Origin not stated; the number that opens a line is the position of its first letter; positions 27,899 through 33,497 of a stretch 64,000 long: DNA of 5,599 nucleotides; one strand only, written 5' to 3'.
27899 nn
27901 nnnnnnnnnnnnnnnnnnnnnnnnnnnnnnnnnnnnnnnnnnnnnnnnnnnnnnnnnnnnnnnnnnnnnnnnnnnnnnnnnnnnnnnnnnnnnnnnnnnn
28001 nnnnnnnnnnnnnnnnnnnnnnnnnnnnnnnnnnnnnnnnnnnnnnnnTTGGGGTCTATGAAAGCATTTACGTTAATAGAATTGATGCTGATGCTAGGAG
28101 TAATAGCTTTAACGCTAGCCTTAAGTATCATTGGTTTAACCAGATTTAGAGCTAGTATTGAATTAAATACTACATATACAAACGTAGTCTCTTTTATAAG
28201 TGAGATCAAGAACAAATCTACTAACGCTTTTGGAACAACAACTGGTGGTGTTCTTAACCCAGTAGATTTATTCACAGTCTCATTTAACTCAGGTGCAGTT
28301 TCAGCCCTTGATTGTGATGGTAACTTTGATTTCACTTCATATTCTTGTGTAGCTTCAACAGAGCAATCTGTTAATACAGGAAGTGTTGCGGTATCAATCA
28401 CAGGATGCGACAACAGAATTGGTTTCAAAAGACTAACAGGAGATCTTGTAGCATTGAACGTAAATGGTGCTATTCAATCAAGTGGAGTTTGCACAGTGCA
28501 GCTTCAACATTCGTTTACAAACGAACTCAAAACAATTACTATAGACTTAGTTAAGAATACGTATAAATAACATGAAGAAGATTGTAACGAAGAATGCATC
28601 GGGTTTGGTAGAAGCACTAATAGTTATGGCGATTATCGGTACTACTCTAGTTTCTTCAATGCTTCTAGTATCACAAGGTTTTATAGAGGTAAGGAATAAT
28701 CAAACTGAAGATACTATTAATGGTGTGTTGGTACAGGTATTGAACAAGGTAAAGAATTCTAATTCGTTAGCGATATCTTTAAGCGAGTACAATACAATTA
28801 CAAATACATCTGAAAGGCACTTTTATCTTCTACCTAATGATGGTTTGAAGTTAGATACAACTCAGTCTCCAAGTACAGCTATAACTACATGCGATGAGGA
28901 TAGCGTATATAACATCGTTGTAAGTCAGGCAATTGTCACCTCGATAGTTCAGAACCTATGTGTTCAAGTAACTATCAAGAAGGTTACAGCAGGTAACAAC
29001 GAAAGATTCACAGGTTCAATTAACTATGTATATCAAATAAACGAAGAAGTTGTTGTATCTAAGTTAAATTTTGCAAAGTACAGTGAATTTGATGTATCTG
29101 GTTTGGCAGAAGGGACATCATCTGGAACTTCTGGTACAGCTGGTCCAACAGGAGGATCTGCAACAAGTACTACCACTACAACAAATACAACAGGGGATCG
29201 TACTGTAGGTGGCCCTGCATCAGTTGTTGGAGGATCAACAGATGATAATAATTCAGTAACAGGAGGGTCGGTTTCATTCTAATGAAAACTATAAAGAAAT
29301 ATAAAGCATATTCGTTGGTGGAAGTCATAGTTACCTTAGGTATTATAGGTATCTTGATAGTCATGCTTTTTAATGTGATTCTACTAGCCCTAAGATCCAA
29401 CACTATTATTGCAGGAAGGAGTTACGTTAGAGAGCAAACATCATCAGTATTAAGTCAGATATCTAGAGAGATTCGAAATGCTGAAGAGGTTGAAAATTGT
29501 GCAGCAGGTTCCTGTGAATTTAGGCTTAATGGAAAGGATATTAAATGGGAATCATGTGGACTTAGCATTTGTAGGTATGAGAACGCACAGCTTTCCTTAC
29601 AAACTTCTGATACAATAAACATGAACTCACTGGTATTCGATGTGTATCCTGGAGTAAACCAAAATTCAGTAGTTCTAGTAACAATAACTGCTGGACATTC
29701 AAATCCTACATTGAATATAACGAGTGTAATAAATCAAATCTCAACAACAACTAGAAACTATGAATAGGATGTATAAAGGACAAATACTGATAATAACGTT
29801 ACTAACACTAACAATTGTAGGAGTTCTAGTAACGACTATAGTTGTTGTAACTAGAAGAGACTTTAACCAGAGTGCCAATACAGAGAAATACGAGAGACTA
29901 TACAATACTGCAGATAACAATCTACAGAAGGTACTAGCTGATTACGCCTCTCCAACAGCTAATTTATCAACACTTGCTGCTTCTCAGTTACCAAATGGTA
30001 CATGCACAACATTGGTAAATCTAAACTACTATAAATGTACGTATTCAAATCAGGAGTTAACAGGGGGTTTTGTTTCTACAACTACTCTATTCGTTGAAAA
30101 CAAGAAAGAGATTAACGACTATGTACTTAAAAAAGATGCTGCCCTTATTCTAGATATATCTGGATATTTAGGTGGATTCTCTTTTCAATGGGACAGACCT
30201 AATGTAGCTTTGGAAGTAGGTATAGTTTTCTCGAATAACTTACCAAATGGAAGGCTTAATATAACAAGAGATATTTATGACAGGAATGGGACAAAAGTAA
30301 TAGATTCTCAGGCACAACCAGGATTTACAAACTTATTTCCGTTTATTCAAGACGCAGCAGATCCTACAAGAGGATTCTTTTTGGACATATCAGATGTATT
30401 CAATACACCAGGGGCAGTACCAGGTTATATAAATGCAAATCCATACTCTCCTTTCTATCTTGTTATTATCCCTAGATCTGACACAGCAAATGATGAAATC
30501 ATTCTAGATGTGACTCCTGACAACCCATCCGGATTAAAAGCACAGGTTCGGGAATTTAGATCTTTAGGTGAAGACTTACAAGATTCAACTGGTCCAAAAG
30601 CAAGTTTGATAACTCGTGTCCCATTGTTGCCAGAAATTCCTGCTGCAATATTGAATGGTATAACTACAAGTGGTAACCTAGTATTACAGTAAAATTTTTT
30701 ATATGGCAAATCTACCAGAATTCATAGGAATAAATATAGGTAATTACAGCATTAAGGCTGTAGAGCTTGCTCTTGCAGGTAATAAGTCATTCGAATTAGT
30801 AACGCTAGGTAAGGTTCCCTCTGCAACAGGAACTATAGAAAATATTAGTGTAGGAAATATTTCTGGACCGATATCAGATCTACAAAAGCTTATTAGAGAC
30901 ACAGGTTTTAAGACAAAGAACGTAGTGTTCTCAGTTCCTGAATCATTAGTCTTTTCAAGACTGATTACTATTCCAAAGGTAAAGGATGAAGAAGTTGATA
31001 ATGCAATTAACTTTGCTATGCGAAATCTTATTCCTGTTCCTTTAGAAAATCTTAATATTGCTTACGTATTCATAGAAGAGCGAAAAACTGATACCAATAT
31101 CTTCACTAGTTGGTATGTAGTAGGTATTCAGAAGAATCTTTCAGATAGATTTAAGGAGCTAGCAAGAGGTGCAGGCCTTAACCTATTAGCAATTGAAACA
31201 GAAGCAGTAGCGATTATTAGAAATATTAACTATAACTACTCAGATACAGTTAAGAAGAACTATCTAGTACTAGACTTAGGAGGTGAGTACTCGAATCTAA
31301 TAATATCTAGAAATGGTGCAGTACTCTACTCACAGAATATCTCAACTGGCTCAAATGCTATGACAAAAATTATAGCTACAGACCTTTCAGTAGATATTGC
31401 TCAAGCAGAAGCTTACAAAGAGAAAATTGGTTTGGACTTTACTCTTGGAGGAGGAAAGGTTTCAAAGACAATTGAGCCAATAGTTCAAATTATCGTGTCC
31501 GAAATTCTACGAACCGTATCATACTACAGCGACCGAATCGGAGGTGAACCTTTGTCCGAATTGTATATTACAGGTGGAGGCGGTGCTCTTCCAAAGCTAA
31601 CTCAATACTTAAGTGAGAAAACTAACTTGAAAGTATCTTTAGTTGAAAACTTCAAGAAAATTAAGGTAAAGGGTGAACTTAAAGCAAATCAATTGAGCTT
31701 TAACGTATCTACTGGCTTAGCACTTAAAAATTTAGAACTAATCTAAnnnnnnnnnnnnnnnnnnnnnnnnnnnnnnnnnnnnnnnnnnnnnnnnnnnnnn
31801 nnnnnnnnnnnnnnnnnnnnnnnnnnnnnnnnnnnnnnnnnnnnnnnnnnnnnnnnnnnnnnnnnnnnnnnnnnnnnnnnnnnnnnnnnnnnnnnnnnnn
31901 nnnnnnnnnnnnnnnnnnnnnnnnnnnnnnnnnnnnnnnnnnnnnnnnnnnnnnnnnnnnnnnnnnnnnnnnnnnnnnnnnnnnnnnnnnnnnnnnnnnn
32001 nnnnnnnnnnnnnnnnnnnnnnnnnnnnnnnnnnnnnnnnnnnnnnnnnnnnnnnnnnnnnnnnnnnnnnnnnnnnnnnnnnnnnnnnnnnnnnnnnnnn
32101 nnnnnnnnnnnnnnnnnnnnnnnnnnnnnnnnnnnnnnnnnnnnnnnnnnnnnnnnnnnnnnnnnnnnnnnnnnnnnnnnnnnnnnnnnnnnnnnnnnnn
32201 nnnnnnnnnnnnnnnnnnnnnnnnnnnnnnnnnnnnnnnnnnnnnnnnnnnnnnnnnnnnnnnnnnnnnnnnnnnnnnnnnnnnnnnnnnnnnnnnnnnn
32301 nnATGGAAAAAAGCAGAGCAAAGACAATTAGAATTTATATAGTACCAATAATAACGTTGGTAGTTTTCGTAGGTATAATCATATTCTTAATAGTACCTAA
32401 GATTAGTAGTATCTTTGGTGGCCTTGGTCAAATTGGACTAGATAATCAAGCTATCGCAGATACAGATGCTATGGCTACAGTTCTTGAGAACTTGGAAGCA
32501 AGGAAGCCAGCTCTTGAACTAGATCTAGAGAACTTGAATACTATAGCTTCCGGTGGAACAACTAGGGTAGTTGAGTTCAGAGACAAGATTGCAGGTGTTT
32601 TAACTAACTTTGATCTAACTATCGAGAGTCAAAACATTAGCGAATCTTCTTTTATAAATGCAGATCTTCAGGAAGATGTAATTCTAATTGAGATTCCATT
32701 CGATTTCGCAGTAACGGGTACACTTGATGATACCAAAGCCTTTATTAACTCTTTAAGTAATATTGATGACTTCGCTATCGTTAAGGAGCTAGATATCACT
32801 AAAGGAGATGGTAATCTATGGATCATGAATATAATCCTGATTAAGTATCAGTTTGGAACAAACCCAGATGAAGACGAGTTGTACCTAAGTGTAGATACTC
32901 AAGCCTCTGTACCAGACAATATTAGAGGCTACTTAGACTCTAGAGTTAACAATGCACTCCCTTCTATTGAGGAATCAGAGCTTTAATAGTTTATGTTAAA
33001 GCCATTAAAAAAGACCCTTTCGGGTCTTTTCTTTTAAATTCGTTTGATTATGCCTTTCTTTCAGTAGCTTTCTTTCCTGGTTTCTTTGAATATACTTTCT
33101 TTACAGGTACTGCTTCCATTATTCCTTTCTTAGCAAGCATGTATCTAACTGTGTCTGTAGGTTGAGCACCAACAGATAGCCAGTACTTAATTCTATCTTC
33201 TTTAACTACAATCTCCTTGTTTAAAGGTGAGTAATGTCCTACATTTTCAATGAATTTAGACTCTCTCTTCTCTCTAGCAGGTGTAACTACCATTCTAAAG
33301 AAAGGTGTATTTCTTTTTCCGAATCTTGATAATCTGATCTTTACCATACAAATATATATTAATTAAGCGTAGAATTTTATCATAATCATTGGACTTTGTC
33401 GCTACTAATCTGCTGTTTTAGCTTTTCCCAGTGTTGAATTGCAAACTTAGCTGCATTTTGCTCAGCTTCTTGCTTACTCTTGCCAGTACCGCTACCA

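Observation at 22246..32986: Complete secretin-less type IV pilus operon with internal pilD and six pilin-like genes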

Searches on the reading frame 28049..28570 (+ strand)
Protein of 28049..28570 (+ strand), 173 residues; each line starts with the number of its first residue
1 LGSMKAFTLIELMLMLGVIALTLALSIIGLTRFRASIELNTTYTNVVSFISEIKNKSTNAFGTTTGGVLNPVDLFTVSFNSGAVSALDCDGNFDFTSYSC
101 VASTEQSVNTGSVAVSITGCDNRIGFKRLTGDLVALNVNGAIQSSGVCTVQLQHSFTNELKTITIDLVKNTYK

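Call 4: search_protein_families(library=pfam, proteins=[window:28049-28570:+], max_evalue=0.1)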
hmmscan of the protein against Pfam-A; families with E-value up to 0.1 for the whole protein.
window:28049-28570:+ (173 aa): 1 family
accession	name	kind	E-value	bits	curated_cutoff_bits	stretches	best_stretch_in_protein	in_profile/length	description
PF23184.1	WD40_CFAP43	-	0.013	15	26.9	1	46-150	30-127/324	CFAP43, WD40 domain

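Call 8: search_protein_families(library=ncbifam, proteins=[window:28049-28570:+], max_evalue=0.01)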
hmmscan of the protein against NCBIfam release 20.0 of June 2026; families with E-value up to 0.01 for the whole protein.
window:28049-28570:+ (173 aa): 5 families
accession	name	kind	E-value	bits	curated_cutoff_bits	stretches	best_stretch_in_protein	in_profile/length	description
NF007800.0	PRK10506.1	equivalog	0.0002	21.2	158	1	4-58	8-62/163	prepilin peptidase-dependent protein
NF040999.1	pilin_ComGC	equivalog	0.002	18.3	75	1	5-40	2-37/84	competence type IV pilus major pilin ComGC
TIGR02596.1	TIGR02596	subfamily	0.003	17.6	70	1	7-47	1-41/196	Verru_Chthon cassette protein D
TIGR01708.2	typeII_sec_gspH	equivalog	0.0047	16.9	80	1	7-42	4-39/169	type II secretion system minor pseudopilin GspH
NF007862.0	PRK10574.1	equivalog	0.009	16.1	138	0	4-31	4-31/145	prepilin peptidase-dependent pilin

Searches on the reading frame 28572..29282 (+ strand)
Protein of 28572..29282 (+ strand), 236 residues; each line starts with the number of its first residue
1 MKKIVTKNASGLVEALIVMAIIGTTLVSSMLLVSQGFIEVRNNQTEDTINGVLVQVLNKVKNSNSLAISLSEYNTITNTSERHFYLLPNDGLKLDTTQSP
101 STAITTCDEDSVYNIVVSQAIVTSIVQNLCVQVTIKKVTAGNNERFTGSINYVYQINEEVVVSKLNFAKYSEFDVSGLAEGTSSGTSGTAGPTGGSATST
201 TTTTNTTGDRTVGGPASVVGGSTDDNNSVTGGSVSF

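Call 4: search_protein_families(library=pfam, proteins=[window:28572-29282:+], max_evalue=0.1)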
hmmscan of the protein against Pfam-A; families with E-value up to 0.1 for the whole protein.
window:28572-29282:+ (236 aa): 0 families

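Call 8: search_protein_families(library=ncbifam, proteins=[window:28572-29282:+], max_evalue=0.01)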
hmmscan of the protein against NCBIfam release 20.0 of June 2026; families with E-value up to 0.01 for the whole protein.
window:28572-29282:+ (236 aa): 0 families

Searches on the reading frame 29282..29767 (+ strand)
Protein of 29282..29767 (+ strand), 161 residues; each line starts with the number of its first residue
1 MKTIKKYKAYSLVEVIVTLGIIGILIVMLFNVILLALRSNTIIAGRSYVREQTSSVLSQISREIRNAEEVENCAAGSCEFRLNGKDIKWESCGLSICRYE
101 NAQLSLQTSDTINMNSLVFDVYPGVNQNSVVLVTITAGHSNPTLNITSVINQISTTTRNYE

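Call 4: search_protein_families(library=pfam, proteins=[window:29282-29767:+], max_evalue=0.1)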
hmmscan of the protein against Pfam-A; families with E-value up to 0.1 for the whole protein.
window:29282-29767:+ (161 aa): 1 family
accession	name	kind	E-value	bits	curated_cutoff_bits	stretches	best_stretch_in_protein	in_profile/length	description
PF07963.17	N_methyl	-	1.3e-05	25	21.2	1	5-30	2-27/27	Prokaryotic N-terminal methylation motif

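Call 8: search_protein_families(library=ncbifam, proteins=[window:29282-29767:+], max_evalue=0.01)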
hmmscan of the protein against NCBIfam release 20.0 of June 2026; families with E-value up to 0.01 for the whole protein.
window:29282-29767:+ (161 aa): 2 families
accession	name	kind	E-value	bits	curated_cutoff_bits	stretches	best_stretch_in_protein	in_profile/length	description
NF041013.1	T4P_ComGE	equivalog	0.0046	17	49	0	5-31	1-27/83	competence type IV pilus minor pilin ComGE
TIGR02532.1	IV_pilin_GFxxxE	domain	0.0093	15.8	16.3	1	10-29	4-23/24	prepilin-type N-terminal cleavage/methylation domain-containing protein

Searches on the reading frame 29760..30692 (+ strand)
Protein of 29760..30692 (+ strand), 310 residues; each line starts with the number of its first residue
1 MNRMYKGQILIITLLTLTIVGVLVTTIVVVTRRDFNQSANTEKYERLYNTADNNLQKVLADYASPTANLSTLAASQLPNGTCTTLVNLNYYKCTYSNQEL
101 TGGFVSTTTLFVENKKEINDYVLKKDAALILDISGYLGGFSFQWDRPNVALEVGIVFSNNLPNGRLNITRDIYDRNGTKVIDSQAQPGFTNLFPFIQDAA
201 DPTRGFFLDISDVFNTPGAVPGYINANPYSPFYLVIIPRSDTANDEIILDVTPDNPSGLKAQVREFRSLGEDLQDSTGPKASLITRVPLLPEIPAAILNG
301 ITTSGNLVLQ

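Call 4: search_protein_families(library=pfam, proteins=[window:29760-30692:+], max_evalue=0.1)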
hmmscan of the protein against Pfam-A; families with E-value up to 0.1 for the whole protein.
window:29760-30692:+ (310 aa): 0 families

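Call 8: search_protein_families(library=ncbifam, proteins=[window:29760-30692:+], max_evalue=0.01)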
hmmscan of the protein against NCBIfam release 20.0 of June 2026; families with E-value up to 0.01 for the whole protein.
window:29760-30692:+ (310 aa): 1 family
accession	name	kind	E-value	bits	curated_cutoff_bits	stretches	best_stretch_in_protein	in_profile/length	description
NF041013.1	T4P_ComGE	equivalog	0.0027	17.8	49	1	5-57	3-55/83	competence type IV pilus minor pilin ComGE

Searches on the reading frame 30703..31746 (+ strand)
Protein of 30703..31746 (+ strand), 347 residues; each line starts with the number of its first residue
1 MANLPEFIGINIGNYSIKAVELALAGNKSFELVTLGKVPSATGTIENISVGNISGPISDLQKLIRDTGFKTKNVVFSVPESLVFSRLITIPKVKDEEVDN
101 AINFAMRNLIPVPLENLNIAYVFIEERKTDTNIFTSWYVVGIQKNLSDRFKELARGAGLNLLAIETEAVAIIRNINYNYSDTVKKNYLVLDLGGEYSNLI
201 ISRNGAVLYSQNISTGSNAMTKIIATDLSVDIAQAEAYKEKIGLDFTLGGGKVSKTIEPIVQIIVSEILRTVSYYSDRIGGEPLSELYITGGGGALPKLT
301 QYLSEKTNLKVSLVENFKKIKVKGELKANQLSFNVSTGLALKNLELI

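Call 5: search_protein_families(library=pfam, proteins=[window:30703-31746:+], max_evalue=0.1)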
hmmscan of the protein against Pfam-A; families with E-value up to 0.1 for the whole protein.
window:30703-31746:+ (347 aa): 3 families
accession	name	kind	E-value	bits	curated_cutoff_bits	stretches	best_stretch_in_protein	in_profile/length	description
PF11104.14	PilM_2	-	2.7e-34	119.1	27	1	9-342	1-338/340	Type IV pilus assembly protein PilM;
PF14450.12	FtsA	-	2.4e-08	34.8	31.8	1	189-315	2-111/127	Cell division protein FtsA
PF06723.19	MreB_Mbl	-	1.7e-06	27.6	27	1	251-328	240-318/327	MreB/Mbl protein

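Call 42: search_solved_structures(query=window:30703-31746:+, max_evalue=0.001)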
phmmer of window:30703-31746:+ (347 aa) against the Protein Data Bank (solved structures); distinct sequences matched with E-value up to 0.001: 5.
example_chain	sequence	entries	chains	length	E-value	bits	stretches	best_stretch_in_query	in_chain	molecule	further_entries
3jc8_Ma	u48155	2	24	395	2.9e-25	92.5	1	7-324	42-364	Type IV pilus biogenesis protein PilM | PilM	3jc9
2ych_A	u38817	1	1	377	3.2e-14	56.2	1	6-345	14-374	COMPETENCE PROTEIN PILM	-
5eox_A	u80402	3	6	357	2.1e-12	50.3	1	7-335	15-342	Type 4 fimbrial biogenesis protein PilM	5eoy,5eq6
5eou_A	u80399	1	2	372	2.2e-12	50.2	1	7-335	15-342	Type 4 fimbrial biogenesis protein PilM,Type 4 fimbrial biogenesis protein PilN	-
3pg0_A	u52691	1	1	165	0.00043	23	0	150-219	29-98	ThreeFoil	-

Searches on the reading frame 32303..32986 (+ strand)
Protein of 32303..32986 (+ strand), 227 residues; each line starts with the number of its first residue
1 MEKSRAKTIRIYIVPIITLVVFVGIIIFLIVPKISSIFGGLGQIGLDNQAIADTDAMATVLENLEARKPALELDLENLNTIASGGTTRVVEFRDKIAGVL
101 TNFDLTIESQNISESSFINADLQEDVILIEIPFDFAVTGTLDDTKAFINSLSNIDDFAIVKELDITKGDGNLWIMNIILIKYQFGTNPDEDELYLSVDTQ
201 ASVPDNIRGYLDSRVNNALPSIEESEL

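Call 5: search_protein_families(library=pfam, proteins=[window:32303-32986:+], max_evalue=0.1)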
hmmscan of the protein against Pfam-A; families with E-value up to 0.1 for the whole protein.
window:32303-32986:+ (227 aa): 2 families
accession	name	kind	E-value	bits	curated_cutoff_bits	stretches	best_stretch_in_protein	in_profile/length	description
PF04350.18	PilO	-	0.014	15.9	22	1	95-184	51-143/145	Pilus assembly protein, PilO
PF10741.14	T2SSM_b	-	0.048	14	21.7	0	40-79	47-86/111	Type II secretion system (T2SS), protein M subtype b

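Call 30: find_homologous_proteins(query=window:32303-32986:+, max_evalue=0.001)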
Query window:32303-32986:+ (227 aa): 8 proteins with E <= 0.001 among 530 candidates.
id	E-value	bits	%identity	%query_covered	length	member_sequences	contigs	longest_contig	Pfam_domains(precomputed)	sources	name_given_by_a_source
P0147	6.6e-127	439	91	100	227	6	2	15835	-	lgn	-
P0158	2.1e-92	327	72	94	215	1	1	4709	-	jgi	jgi:Tfp pilus assembly protein PilO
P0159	7.2e-90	319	71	94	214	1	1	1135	-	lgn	-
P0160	4.3e-88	313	70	94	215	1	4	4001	-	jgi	jgi:hypothetical protein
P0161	3.7e-87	310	71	94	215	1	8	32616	-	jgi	jgi:hypothetical protein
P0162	3.2e-69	251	57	93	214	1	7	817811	-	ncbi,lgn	-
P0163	5.0e-66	241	54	94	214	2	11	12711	-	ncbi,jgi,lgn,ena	-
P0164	4.7e-63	231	53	94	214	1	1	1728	-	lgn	-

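Call 45: predict_structure(alignment_id=A3)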
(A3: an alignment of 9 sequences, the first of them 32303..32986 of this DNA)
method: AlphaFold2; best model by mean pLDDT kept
length: 227 residues; sequences in the alignment: 9
mean_pLDDT: 59.5   pTM: 0.35
mean pLDDT of the five models: 59.5, 57.4, 56.4, 55.0, 54.1
residues with pLDDT >= 90: 0; 70-90: 73; 50-70: 82; < 50: 72
segments of 3 or more residues with pLDDT < 50: 1-3, 78-90, 114-126, 185-227
pLDDT, mean of each block of 10 residues (from residue 1): 53 72 76 61 70 74 66 54 41 63 72 50 49 75 77 61 75 74 47 35 40 42 36
secondary structure, 60 per line:
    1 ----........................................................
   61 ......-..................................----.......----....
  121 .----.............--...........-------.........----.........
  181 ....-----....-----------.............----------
elements in order: H5-66 H68-101 E106-112 E117-121 E126-138 H141-151 E159-167 E172-184 H190-193 H205-217

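Call 50: fold_search(model_id=the predicted structure, library=pdb)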
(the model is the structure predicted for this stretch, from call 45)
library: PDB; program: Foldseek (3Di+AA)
matches with E <= 10: 992; with E <= 0.001: 1
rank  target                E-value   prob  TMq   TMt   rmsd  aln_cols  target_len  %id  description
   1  3jc8_Oa               3.3e-04  1.00  0.30  0.35  18.2       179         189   16  Architectural model of the type IVa pilus machine in a piliated state (released 2016-03-16)
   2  2rjz_A                3.3e-03  1.00  0.31  0.49   6.8       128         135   20  Crystal structure of the type 4 fimbrial biogenesis protein PilO from Pseudomonas aeruginosa (released 2007-11-06)
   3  2rjz_B                1.5e-02  1.00  0.30  0.47   3.3        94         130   20  Crystal structure of the type 4 fimbrial biogenesis protein PilO from Pseudomonas aeruginosa (released 2007-11-06)
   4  5uvr                  2.1e-02  0.97  0.24  0.47   4.1        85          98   21  The core region of PilO from the type IV pilus system of Pseudomonas aeruginosa (released 2018-02-21)
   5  6lad_E                2.8e-02  0.99  0.31  0.36   4.4        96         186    9  Crystal structure of Amuc_1100 from Akkermansia muciniphila (released 2020-08-05)
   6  2gjv_A                3.0e-02  0.84  0.22  0.32   7.1       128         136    8  Crystal Structure of a Protein of Unknown Function from Salmonella typhimurium (released 2006-04-11)
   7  8fwe_AQ               3.4e-02  0.33  0.17  0.23   9.0       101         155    8  Neck structure of Agrobacterium phage Milano, C3 symmetry (released 2023-12-06)
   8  6lad_A                3.6e-02  0.97  0.28  0.32   4.8       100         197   11  Crystal structure of Amuc_1100 from Akkermansia muciniphila (released 2020-08-05)
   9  6kny_A                3.8e-02  0.99  0.32  0.40   4.3       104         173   10  Structure of Amuc_1100 without transmembrane region from Akkermansia muciniphila (released 2020-04-15)
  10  9b42_G                4.9e-02  0.23  0.13  0.16  12.1       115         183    8  Pseudomonas phage Pa193 neck and extended tail (collar, gateway, tail tube, and sheath proteins) (released 2024-10-16)
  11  8fwm_AS               5.5e-02  0.28  0.17  0.21   9.0       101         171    8  Structure of tail-neck junction of Agrobacterium phage Milano (released 2023-12-06)
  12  6lad_D                6.2e-02  0.91  0.26  0.31   4.7       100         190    8  Crystal structure of Amuc_1100 from Akkermansia muciniphila (released 2020-08-05)
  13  4ar1                  6.6e-02  0.75  0.25  0.16   4.8       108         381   16  Crystal Structure of the Peptidase Domain of Collagenase H from Clostridium histolyticum at 2.01 Angstrom resolution. (released 2013-06-05)
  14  6lad_B                7.5e-02  0.96  0.30  0.36   4.4        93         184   10  Crystal structure of Amuc_1100 from Akkermansia muciniphila (released 2020-08-05)
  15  4ar8_B                7.5e-02  0.77  0.24  0.16   4.8       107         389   10  Crystal structure of the peptidase domain of collagenase T from Clostridium tetani complexed with the peptidic inhibit (released 2013-06-05)
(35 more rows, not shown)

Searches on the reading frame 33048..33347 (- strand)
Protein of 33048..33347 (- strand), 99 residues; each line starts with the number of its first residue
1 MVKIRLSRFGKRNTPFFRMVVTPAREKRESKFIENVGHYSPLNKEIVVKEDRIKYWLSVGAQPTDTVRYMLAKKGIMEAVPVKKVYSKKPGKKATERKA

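Call 5: search_protein_families(library=pfam, proteins=[window:33048-33347:-], max_evalue=0.1)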
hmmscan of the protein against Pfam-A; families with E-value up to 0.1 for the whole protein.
window:33048-33347:- (99 aa): 2 families
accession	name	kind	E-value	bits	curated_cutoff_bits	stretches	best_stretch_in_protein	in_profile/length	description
PF00886.24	Ribosomal_S16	-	2.4e-23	82.3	27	1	8-64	1-62/62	Ribosomal protein S16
PF22310.2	NMB0315_dom_I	-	0.02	15.7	27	1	55-94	2-40/83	NMB0315-like, domain I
